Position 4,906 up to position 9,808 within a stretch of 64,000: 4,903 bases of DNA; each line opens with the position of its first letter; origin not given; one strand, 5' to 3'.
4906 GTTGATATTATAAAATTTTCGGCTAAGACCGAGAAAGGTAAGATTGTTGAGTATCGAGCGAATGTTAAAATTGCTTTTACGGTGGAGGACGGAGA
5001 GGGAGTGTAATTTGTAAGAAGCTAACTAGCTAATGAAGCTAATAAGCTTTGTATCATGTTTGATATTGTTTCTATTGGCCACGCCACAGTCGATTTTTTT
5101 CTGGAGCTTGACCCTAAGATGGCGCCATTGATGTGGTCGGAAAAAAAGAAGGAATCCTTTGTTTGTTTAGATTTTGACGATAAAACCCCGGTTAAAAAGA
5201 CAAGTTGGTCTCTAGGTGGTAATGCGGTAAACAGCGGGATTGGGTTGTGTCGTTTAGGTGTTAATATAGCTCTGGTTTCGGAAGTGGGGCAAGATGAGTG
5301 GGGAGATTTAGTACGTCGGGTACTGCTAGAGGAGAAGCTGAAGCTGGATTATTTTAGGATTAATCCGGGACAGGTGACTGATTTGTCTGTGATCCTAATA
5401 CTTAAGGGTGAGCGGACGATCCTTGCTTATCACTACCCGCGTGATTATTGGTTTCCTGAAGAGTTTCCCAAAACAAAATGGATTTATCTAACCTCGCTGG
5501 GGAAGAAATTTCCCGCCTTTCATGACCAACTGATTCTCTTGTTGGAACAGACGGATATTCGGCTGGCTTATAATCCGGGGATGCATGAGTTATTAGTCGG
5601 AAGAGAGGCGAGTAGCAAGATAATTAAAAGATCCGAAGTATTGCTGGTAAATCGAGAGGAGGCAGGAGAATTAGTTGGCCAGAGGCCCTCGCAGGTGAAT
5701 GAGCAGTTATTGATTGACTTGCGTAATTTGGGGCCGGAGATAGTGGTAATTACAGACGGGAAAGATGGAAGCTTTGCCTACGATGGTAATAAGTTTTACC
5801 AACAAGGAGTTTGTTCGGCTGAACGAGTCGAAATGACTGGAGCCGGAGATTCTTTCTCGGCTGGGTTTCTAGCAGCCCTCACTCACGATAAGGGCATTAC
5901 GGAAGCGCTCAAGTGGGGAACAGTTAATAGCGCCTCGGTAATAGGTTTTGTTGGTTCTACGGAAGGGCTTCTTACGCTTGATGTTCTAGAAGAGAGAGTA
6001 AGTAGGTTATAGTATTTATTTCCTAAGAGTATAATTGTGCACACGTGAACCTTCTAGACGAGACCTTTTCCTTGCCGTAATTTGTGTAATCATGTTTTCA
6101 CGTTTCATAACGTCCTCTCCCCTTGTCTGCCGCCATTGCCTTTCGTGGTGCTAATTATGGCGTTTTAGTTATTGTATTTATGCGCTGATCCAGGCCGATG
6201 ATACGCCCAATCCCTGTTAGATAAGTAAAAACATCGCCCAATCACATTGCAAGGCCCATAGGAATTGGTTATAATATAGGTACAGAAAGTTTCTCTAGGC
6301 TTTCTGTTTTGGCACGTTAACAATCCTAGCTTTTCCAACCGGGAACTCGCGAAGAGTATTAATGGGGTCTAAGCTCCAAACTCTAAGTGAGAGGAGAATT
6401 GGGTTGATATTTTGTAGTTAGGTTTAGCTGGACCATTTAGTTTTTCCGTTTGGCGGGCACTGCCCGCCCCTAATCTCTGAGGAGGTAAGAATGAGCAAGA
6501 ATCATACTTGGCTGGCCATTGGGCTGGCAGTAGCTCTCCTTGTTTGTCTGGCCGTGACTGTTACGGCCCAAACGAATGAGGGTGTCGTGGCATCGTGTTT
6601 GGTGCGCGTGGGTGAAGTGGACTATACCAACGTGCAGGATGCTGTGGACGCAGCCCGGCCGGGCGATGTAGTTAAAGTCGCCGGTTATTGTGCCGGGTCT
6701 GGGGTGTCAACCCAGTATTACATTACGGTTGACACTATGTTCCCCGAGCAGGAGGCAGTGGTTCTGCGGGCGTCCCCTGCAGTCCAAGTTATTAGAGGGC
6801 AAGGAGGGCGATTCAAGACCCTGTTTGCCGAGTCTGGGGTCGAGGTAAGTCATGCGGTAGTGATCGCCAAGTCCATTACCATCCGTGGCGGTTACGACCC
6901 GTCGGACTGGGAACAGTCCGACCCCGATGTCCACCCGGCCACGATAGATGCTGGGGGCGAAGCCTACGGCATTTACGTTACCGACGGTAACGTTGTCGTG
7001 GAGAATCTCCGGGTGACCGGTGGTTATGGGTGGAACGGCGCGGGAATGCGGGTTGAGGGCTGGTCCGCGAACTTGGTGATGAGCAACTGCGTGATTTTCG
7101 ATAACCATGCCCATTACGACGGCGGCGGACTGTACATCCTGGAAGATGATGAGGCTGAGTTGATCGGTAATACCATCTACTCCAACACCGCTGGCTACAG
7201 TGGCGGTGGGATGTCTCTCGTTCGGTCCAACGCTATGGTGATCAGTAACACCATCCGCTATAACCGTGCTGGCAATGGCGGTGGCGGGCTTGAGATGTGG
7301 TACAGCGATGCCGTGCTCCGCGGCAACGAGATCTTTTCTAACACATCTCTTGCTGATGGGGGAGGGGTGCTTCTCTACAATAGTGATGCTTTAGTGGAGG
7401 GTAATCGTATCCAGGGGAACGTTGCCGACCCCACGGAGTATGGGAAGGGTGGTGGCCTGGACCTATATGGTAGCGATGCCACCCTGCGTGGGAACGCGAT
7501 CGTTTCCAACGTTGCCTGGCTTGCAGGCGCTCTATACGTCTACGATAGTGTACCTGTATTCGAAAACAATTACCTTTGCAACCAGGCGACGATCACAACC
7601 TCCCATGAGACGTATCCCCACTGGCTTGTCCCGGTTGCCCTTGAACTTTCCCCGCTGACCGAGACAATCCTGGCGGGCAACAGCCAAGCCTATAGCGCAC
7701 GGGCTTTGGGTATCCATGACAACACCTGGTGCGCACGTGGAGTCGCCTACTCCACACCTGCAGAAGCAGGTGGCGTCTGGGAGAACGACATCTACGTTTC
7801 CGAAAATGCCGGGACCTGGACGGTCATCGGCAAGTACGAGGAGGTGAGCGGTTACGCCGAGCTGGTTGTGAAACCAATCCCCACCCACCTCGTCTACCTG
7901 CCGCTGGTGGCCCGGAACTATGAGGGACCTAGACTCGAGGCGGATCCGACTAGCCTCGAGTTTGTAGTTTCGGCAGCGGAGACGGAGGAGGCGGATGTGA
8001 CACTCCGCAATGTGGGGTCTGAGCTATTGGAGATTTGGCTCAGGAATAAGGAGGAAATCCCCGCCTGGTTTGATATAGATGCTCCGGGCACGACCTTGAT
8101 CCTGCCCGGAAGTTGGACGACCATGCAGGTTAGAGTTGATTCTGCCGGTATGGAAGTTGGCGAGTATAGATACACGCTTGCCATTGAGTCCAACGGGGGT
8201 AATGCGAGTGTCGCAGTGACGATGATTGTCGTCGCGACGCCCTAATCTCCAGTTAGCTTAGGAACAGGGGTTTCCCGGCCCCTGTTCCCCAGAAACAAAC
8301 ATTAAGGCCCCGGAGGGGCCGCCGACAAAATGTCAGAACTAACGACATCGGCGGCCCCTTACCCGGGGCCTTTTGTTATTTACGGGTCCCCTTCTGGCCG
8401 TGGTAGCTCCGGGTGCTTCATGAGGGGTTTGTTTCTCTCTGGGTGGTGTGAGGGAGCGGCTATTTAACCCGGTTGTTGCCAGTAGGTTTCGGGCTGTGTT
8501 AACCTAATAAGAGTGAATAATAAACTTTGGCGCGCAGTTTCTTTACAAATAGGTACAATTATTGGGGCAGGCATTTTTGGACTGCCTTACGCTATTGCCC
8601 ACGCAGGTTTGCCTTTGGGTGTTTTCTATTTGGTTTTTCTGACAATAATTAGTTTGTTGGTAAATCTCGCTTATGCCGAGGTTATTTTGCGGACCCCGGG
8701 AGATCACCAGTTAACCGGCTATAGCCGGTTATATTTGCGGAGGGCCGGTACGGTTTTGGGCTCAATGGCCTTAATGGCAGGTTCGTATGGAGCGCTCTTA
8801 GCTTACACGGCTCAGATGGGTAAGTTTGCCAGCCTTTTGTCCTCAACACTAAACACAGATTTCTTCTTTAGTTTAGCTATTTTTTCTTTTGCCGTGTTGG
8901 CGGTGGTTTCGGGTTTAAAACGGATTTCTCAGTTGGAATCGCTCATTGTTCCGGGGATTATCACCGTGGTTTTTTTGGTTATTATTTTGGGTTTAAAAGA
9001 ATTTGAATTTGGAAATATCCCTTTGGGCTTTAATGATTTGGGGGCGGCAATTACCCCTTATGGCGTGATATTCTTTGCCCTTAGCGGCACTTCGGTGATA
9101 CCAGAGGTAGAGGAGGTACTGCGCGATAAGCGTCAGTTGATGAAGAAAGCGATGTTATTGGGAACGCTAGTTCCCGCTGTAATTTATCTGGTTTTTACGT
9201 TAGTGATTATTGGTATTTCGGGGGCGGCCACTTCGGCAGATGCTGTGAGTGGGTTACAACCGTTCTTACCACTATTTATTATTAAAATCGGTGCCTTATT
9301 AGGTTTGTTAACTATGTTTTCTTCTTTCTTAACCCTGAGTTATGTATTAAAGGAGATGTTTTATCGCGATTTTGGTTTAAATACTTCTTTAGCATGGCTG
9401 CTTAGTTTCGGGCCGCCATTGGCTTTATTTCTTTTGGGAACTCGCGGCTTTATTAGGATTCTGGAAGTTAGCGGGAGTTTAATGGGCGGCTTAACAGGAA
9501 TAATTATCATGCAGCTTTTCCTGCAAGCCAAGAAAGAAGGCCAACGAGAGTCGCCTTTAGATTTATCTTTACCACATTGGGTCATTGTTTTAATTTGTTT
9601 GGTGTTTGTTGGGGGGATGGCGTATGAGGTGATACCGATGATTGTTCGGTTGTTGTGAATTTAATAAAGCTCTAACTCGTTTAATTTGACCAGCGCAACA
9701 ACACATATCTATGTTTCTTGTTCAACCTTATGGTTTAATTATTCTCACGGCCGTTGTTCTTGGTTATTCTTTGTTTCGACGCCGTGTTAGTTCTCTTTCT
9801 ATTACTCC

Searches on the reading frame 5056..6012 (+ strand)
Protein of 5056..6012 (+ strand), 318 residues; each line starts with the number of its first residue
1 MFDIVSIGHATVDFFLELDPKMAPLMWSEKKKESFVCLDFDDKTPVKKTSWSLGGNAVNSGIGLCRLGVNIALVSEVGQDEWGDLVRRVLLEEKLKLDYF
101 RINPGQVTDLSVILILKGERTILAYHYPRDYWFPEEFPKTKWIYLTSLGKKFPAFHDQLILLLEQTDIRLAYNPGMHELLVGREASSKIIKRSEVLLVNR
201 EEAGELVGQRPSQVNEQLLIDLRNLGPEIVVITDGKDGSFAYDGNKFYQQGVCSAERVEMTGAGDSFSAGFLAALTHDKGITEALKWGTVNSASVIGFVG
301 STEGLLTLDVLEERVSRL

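Call 56: search_protein_families(library=pfam, proteins=[window:5056-6012:+], max_evalue=0.001)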
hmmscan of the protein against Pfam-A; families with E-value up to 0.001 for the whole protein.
window:5056-6012:+ (318 aa): 2 families
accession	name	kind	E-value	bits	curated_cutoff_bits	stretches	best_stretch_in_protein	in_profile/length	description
PF00294.29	PfkB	-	2e-33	116.5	25.8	1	40-303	22-297/302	pfkB family carbohydrate kinase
PF08543.17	Phos_pyr_kin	-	1.8e-05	24.7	27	1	186-288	113-224/246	Phosphomethylpyrimidine kinase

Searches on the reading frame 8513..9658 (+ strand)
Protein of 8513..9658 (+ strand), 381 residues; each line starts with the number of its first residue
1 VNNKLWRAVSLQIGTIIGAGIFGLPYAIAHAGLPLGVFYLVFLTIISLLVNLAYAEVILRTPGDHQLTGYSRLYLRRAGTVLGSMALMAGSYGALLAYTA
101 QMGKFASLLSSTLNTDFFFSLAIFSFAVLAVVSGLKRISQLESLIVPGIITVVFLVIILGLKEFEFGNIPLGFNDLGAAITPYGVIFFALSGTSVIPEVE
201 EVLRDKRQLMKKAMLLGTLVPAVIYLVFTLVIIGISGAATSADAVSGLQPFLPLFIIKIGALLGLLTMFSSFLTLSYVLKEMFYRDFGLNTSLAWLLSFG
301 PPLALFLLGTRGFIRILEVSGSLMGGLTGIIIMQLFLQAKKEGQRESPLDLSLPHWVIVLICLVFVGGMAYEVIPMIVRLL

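Call 56: search_protein_families(library=pfam, proteins=[window:8513-9658:+], max_evalue=0.001)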
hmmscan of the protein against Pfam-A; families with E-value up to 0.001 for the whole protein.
window:8513-9658:+ (381 aa): 2 families
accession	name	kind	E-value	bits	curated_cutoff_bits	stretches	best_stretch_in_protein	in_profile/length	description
PF03222.19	Trp_Tyr_perm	-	5.6e-23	82.1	22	1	1-364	1-385/393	Tryptophan/tyrosine permease family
PF01490.24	Aa_trans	-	1.3e-13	50.9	25.6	1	3-248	3-266/410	Transmembrane amino acid transporter protein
